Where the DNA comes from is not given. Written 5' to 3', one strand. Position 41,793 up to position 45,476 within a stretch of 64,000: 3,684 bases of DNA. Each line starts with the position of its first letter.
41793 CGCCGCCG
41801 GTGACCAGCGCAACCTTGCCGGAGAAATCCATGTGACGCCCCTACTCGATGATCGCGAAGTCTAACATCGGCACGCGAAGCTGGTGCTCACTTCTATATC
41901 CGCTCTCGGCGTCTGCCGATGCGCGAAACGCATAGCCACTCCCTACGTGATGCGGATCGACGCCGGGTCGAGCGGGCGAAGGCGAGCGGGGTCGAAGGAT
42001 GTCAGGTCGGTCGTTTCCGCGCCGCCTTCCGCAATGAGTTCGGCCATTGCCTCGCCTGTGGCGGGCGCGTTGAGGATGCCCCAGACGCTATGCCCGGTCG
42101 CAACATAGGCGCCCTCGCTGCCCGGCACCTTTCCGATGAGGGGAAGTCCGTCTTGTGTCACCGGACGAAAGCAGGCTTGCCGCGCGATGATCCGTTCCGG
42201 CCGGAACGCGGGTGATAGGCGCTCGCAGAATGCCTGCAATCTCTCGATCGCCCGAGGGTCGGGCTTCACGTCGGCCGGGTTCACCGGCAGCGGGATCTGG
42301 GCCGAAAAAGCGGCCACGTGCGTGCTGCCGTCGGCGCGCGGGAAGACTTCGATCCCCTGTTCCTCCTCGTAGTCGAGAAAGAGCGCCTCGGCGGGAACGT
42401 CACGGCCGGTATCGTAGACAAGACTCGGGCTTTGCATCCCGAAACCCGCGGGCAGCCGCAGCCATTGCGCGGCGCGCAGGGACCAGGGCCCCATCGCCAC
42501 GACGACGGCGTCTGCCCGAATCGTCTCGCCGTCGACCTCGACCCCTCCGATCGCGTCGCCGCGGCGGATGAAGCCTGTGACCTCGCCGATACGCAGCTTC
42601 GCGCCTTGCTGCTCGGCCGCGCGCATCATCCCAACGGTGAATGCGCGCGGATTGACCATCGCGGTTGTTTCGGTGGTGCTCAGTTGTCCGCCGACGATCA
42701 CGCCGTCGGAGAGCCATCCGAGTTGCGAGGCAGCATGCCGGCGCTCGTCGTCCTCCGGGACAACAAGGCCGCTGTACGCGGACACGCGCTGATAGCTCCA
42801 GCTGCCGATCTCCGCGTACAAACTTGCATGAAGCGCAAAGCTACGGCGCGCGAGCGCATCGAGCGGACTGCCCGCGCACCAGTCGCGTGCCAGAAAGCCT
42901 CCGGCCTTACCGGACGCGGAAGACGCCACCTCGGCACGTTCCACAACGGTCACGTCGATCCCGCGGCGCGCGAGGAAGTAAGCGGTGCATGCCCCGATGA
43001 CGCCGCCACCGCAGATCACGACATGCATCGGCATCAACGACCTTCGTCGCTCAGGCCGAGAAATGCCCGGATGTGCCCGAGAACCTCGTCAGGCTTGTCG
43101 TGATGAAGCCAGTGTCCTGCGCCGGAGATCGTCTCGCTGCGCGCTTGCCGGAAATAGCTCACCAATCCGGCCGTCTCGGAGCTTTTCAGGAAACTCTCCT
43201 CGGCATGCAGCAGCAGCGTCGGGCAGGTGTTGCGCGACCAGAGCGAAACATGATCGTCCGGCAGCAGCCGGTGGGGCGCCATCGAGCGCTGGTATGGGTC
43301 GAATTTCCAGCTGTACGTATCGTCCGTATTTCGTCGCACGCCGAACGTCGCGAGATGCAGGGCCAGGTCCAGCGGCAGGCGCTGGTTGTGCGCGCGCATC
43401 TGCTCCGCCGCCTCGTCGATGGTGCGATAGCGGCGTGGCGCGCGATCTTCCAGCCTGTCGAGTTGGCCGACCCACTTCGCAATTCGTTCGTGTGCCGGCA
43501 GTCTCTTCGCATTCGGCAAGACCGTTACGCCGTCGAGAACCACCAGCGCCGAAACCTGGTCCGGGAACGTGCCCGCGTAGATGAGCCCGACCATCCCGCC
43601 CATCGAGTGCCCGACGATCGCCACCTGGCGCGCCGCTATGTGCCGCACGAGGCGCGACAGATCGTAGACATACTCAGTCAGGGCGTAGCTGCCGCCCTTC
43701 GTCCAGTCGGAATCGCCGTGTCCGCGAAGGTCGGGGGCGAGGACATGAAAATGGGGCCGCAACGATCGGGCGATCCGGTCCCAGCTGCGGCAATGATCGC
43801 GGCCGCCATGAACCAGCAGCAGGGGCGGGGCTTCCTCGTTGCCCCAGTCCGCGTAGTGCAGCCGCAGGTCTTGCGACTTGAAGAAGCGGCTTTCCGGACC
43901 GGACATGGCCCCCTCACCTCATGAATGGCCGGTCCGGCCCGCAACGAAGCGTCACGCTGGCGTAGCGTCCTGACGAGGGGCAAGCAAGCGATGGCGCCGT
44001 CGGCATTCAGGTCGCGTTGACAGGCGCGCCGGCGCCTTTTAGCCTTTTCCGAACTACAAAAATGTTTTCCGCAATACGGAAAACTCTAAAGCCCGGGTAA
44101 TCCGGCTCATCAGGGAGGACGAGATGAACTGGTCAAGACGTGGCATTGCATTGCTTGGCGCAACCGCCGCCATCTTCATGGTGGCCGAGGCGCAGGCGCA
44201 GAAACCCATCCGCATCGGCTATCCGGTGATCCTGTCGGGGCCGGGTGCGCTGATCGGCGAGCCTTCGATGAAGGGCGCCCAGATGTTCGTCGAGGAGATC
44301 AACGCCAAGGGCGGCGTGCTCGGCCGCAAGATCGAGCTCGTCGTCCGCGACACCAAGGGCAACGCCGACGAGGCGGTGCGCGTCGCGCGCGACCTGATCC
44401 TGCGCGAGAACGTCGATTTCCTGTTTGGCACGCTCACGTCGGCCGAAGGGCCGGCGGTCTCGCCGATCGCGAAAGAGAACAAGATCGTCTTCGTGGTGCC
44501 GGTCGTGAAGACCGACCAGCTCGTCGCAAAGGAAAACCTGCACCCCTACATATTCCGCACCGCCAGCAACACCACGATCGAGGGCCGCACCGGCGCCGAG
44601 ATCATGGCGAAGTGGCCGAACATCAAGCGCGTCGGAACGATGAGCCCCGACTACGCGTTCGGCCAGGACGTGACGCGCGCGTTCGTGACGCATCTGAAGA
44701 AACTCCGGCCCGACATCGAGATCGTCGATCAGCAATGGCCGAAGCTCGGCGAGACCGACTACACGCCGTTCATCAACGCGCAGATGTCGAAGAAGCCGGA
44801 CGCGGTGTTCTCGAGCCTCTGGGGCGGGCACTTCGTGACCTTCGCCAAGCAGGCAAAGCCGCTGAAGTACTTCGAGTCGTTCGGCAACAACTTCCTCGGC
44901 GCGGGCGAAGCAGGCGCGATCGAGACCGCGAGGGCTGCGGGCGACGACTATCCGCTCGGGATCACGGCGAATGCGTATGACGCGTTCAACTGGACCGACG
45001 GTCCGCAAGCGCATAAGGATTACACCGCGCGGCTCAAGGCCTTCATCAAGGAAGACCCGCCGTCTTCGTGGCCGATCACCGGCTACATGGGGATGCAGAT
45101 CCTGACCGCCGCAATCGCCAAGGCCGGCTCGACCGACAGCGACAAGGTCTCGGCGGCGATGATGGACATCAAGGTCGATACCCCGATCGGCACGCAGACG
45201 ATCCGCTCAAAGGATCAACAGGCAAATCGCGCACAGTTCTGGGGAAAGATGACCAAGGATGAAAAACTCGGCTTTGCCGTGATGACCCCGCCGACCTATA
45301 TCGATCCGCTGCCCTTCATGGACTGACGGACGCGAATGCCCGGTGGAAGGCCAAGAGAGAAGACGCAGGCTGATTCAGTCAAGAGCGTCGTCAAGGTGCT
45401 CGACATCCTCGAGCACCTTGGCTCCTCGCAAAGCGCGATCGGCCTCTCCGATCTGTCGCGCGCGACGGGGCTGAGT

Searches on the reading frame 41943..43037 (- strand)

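Call 82: search_protein_families(library=pfam, proteins=[window:41943-43037:-])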
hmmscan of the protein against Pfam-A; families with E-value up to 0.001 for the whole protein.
window:41943-43037:- (364 aa): 7 families
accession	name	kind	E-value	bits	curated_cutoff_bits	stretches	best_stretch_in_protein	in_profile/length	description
PF01266.30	DAO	-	3e-52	178.8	27.9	1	5-334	1-353/353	FAD dependent oxidoreductase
PF01494.25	FAD_binding_3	-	6.4e-09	35.9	22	1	5-48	3-45/349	FAD binding domain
PF07992.20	Pyr_redox_2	-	1.9e-07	31.2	26.1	1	2-36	141-175/291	Pyridine nucleotide-disulphide oxidoreductase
PF00070.33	Pyr_redox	-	1.5e-06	29.1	22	1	5-36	1-32/82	Pyridine nucleotide-disulphide oxidoreductase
PF13450.12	NAD_binding_8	-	2e-05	25.2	21.9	1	8-38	1-31/68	NAD(P)-binding Rossmann-like domain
PF00890.30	FAD_binding_2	-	0.00013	21.7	20.4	0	5-71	1-64/414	FAD binding domain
PF01593.30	Amino_oxidase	-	0.00059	19.7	19.8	0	142-188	213-260/443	Flavin containing amine oxidoreductase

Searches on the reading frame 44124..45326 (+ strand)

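Call 82: search_protein_families(library=pfam, proteins=[window:44124-45326:+])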
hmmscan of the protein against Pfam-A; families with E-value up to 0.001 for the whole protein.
window:44124-45326:+ (400 aa): 3 families
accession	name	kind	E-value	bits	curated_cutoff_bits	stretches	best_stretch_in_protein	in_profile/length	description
PF13458.12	Peripla_BP_6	-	5.6e-73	247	31.7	1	28-377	1-339/343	Periplasmic binding protein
PF13433.12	Peripla_BP_5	-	2.4e-33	116.2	27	1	29-399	1-358/363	Periplasmic binding protein domain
PF01094.35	ANF_receptor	-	3.4e-12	46.5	25.4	1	52-210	6-159/353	Receptor family ligand binding region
